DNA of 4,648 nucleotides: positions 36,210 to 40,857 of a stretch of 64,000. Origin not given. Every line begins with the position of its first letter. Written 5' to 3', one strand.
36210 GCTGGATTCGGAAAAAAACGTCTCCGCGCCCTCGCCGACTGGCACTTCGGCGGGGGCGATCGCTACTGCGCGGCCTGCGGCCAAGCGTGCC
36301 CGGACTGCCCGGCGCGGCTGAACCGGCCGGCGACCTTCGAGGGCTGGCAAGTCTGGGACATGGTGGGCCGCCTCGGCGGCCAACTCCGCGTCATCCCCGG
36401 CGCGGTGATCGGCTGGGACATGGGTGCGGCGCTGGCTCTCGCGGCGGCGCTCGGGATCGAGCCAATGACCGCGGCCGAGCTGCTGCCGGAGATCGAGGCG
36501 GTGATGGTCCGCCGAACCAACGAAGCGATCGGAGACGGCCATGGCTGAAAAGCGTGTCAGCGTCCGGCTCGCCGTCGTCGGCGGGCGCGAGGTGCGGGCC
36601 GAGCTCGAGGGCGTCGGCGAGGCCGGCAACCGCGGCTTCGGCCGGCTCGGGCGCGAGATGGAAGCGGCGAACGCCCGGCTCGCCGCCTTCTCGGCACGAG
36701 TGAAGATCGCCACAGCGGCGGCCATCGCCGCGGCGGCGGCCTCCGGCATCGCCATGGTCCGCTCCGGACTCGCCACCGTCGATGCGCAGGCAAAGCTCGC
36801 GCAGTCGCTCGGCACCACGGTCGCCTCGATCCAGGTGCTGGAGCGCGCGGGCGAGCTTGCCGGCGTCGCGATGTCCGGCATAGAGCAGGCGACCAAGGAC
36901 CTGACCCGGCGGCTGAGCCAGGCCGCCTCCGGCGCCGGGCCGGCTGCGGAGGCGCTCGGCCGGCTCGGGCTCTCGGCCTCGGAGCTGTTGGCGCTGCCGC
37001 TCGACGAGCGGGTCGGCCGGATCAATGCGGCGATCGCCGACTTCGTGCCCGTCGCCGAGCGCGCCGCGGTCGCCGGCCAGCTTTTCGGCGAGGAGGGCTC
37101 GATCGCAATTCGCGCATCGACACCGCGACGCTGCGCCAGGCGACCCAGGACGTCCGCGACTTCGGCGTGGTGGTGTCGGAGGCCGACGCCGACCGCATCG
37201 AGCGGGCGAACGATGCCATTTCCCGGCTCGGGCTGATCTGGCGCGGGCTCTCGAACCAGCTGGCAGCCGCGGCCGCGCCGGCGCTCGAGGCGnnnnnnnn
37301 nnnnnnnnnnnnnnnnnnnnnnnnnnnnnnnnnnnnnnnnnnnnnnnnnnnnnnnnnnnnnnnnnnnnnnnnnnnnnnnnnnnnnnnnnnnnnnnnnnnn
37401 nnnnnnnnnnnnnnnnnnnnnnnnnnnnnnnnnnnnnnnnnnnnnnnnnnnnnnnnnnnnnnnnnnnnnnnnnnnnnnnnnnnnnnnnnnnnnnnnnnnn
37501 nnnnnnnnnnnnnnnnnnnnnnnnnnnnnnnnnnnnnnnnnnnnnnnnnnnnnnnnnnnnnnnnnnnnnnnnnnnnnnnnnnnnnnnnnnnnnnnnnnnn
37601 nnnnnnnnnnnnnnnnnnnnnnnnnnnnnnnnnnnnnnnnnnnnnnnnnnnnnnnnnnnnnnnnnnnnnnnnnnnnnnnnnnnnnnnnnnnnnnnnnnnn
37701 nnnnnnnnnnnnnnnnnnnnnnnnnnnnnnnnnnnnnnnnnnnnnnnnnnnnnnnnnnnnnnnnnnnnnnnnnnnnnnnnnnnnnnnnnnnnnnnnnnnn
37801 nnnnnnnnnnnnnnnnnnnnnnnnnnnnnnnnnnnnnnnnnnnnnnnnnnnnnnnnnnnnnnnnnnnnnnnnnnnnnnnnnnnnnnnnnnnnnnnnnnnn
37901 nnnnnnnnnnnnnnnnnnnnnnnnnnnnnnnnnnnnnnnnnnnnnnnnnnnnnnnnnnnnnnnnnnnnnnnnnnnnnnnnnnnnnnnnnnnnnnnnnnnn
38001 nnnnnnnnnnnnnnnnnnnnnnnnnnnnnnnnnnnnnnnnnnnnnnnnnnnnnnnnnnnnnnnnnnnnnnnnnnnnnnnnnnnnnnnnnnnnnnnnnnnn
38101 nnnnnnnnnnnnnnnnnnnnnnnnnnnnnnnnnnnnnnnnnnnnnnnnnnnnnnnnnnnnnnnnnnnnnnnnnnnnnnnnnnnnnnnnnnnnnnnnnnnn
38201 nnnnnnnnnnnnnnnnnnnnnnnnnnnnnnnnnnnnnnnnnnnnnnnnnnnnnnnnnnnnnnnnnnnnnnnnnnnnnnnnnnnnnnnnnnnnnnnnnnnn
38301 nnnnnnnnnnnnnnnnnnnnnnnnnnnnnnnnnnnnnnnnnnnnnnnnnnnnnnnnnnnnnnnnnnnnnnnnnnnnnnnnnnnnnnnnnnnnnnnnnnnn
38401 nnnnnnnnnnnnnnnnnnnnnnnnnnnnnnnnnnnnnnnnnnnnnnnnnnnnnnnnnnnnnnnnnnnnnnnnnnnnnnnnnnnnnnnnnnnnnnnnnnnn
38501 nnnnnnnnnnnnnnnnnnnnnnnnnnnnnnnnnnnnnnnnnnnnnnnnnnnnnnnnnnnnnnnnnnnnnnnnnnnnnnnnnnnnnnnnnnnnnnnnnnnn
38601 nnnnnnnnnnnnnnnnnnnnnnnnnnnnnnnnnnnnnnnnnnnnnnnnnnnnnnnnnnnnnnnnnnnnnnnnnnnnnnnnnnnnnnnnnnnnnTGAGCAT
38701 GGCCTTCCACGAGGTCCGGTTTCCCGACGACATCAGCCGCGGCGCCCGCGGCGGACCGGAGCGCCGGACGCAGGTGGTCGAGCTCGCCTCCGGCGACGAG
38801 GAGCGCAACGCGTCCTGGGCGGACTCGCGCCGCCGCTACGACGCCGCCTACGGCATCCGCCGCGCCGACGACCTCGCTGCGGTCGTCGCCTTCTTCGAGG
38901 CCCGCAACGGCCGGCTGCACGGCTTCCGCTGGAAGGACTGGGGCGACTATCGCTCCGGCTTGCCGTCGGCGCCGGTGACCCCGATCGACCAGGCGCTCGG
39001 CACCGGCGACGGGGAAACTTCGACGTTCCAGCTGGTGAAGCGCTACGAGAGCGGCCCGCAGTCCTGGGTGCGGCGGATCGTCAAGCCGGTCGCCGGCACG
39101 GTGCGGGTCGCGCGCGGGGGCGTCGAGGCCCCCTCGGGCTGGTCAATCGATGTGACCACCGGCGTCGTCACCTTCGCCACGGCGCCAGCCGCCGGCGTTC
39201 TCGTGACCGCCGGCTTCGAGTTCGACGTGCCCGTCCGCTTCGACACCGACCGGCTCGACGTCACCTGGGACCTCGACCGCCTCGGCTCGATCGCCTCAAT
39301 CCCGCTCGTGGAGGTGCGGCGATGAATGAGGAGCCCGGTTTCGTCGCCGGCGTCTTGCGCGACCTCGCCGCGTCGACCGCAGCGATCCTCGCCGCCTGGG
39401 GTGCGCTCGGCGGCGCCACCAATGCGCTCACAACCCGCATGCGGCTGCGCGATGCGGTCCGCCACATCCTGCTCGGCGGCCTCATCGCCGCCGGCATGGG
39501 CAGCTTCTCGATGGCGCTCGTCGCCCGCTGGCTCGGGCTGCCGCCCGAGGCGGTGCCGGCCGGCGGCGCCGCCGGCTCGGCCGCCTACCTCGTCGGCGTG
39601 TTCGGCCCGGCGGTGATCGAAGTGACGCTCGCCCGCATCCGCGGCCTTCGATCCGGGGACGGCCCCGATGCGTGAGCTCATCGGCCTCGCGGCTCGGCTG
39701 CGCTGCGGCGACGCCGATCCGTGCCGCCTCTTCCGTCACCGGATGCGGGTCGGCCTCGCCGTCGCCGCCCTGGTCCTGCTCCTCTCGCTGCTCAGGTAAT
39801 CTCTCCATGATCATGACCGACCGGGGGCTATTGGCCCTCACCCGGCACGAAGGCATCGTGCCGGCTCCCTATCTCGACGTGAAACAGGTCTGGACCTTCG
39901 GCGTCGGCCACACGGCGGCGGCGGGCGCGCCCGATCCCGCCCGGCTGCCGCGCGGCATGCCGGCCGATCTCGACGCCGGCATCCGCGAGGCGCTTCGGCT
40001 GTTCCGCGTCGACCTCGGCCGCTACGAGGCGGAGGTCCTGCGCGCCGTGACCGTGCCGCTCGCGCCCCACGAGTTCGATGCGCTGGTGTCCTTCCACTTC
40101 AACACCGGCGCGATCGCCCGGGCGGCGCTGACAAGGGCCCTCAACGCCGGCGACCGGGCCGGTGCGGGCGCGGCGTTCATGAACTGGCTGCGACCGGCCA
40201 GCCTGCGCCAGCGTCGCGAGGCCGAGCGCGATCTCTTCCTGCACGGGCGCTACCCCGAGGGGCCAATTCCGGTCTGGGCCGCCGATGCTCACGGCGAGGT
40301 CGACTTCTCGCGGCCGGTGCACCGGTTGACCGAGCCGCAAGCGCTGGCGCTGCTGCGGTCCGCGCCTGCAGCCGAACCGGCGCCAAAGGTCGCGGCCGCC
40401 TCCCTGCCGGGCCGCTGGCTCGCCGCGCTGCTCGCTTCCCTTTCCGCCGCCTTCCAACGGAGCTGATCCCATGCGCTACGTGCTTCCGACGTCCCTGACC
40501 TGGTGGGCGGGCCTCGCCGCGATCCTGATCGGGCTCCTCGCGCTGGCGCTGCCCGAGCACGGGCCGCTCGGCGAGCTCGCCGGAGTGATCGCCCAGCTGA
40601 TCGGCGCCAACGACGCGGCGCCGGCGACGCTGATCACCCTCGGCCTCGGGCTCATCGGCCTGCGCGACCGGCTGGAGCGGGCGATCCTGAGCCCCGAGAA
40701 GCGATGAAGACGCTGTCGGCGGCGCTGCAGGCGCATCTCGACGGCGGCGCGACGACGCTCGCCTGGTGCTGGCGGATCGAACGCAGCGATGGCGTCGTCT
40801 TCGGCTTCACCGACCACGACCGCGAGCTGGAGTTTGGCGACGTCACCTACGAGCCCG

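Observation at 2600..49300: Hybrid prophage: serine-recombinase integration cassette, lambda-type head genes and a GTA-type tail, carrying about 12 morons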

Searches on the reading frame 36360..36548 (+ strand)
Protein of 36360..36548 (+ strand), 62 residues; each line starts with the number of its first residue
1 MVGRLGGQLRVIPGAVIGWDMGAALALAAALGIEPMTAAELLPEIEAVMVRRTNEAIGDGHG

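Call 74: find_encoding_contigs(protein=window:36360-36548:+, flank=4000, max_places=6)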
Protein window:36360-36548:+ (62 aa): no gene with exactly this product is on record in the collection.

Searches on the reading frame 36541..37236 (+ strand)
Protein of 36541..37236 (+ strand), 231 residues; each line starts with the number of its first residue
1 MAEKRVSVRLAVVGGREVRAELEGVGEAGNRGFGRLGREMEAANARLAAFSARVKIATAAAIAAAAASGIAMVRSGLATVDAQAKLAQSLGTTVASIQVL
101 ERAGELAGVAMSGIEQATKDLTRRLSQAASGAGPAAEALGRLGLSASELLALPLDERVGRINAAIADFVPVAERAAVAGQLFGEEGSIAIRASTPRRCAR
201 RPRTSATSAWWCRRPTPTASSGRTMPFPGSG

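Call 34: find_encoding_contigs(protein=window:36541-37236:+, flank=10000, max_places=10)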
Protein window:36541-37236:+ (231 aa): no gene with exactly this product is on record in the collection.

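Call 89: search_protein_families(library=phrogs, max_evalue=0.001, proteins=[window:36541-37236:+])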
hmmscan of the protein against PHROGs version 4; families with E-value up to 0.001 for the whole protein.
window:36541-37236:+ (231 aa): 9 families
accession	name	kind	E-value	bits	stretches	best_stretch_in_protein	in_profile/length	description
phrog_8462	-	tail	3.3e-63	215.5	1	6-190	2-188/672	tail length tape measure protein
phrog_9483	-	tail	1.2e-26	94.5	1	34-189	23-178/657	tail length tape measure protein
phrog_2854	-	tail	3.3e-12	47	1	45-178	40-175/855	tail length tape measure protein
phrog_8125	-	tail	2e-11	44.7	1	56-148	73-166/578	tail length tape measure protein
phrog_13338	-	unknown function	7.5e-09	35.4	1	45-186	28-172/903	-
phrog_2276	-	tail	1.7e-07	31.3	1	16-145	50-170/673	tail length tape measure protein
phrog_12506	-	tail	2.2e-06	28.4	1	45-147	27-128/218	tail length tape measure protein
phrog_13674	-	tail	1.2e-05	25.1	1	20-151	28-163/764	tail length tape measure protein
phrog_9570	-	tail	2.7e-05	24.2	1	31-187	61-211/689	tail length tape measure protein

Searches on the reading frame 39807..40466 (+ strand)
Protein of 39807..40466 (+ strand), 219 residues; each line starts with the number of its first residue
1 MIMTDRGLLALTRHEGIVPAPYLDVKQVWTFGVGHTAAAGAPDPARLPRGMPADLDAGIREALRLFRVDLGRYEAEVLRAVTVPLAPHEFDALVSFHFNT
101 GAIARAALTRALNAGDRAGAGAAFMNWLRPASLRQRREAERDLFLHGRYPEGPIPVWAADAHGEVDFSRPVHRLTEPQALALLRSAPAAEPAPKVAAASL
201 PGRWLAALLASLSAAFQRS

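Call 54: search_dna_similar(query=window:39807-40466:+, collection=phages, mode=protein, max_rows=15)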
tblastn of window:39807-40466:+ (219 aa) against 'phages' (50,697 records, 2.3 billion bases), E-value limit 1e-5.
Records with a match: 807; places in all: 813; records where one place covers at least 80% of the query: 2.
Best place of each record, by identity: <60% 807.
By first word of the organism name: Escherichia 226; Salmonella 126; Acinetobacter 104; Pseudomonas 61; Shigella 25; Xanthomonas 21; Yersinia 19; Erwinia 18; Bacteriophage 17; Enterobacteria 15; and 48 more.
By host as written in the record: Escherichia coli 93; - 87; Acinetobacter baumannii 37; Pseudomonas aeruginosa 23; Escherichia coli K-12 MG1655 20; Salmonella sp. 18; Yersinia pestis EV76-CN 17; Salmonella enterica subsp. enterica serovar Typhimurium 17; and 257 more.
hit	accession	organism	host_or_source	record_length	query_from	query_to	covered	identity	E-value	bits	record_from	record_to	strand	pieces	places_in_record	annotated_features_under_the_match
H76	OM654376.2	Paracoccus phage vB_PmaP_KLEP18-1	Paracoccus marcusii strain KR4M-18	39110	1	185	84%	48.1%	1e-40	152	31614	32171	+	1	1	lysozyme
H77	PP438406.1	Microcystis phage Mwe-JY13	Microcystis wesenbergii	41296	1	169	77%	47.3%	1e-38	147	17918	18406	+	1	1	putative endolysin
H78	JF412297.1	EBPR siphovirus 2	-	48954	1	149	68%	51.0%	1e-39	149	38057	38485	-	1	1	gp67: lysozyme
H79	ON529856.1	Brevundimonas phage vB_BpoS-Leszy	Brevundimonas pondensis LVF1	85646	2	165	75%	35.4%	2e-16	83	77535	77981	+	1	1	lysozyme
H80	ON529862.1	Brevundimonas phage vB_BpoS-Poludnitsa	Brevundimonas pondensis LVF1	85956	2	165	75%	35.4%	2e-16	83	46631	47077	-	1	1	lysozyme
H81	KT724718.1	Brucella phage BiPBO1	Brucella inopinata strain BO1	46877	7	149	65%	40.5%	4e-22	99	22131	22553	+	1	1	lysozyme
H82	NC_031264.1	Brucella phage BiPBO1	Brucella inopinata strain BO1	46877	7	149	65%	40.5%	4e-22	99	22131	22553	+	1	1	endolysin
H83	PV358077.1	Enterobacter phage ENT1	Enterobacter hormaechei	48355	1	146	67%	39.0%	7e-18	87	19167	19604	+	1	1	record has no annotation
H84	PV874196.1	Enterobacter phage BHUENT6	Enterobacter cloacae complex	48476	1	146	67%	39.0%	7e-18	87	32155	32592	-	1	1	record has no annotation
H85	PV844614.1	Enterobacter phage BHUENT3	Enterobacter cloacae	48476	1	146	67%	39.0%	7e-18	87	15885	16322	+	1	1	record has no annotation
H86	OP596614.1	Bradyrhizobium phage ppBeUSDA76-2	Bradyrhizobium elkanii USDA 76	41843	1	155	71%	36.6%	8e-19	90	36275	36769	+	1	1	lysozyme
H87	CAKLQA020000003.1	Acinetobacter phage MD-2021a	not known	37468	4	175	79%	33.0%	5e-16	82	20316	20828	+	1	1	lycV: Gifsy-2 prophage lysozyme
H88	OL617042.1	Flyfo siphovirus Tbat2_3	Pteropus tonganus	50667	1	145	66%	38.8%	5e-19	91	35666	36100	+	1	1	lysozyme | hypothetical protein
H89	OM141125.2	Pseudomonas phage PP9W2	Pseudomonas aeruginosa P9W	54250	1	168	77%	33.3%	4e-16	82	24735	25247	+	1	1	lysozyme R | hypothetical protein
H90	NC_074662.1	Pseudomonas phage PP9W2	Pseudomonas aeruginosa P9W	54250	1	168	77%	33.3%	4e-16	82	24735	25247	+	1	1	lysozyme R | hypothetical protein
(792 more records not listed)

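Call 56: get_annotated_region(hit=H82, flank=14000)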
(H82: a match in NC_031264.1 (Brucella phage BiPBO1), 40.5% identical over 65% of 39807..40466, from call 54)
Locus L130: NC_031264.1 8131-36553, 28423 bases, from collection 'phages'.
description: Brucella phage BiPBO1, complete genome.
organism: Brucella phage BiPBO1 (NCBI taxid 1718278)
taxonomy: Viruses; Duplodnaviria; Heunggongvirae; Uroviricota; Caudoviricetes
host: Brucella inopinata strain BO1; source: -; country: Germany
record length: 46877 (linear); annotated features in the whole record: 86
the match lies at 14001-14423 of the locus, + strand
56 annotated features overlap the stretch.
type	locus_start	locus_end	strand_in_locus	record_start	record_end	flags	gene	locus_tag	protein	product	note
CDS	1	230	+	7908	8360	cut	-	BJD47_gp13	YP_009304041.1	major tail protein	GP13BiPBO1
CDS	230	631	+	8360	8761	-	-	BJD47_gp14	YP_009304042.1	tail tube protein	GP14BiPBO1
CDS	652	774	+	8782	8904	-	-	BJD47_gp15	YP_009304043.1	hypothetical protein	GP15BiPBO1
CDS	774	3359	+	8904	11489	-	-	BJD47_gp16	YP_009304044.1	tail length tape measure protein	GPBiPBO1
CDS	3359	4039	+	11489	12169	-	-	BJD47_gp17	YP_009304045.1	tail protein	GP17BiPBO1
CDS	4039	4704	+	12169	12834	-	-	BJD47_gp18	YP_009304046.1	tail protein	GP18BiPBO1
CDS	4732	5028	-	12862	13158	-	-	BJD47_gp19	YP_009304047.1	transcriptional repressor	GP19BiPBO1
CDS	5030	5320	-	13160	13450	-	-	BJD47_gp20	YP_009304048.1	toxin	GP20BiPBO1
CDS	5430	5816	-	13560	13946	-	-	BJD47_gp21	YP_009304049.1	hypothetical protein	GP21BiPBO1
CDS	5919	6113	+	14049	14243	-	-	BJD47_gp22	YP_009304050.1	hypothetical protein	GP22BiPBO1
CDS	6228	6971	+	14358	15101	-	-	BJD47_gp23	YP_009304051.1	transcriptional regulator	GP23BiPBO1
CDS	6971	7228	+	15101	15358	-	-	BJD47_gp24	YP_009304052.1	hypothetical protein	GP24BiPBO1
CDS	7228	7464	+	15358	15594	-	-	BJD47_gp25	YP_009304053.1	twin-arginine translocation signal domain-containing protein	GP25BiPBO1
CDS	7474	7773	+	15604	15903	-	-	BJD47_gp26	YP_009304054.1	hypothetical protein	GP26BiPBO1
CDS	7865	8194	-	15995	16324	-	-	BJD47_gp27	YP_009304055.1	hypothetical protein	GP27BiPBO1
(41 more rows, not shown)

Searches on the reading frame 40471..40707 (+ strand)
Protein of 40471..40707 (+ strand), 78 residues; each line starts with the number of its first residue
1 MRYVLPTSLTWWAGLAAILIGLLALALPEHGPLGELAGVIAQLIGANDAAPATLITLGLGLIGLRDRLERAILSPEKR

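Call 61: search_protein_families(library=pfam, max_evalue=0.5, proteins=[window:40471-40707:+])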
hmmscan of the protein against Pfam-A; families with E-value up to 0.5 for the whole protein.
window:40471-40707:+ (78 aa): 1 family
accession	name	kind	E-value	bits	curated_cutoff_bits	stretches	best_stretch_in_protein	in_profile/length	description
PF07589.16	PEP-CTERM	-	0.069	13.7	20.7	1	51-64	5-21/24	PEP-CTERM motif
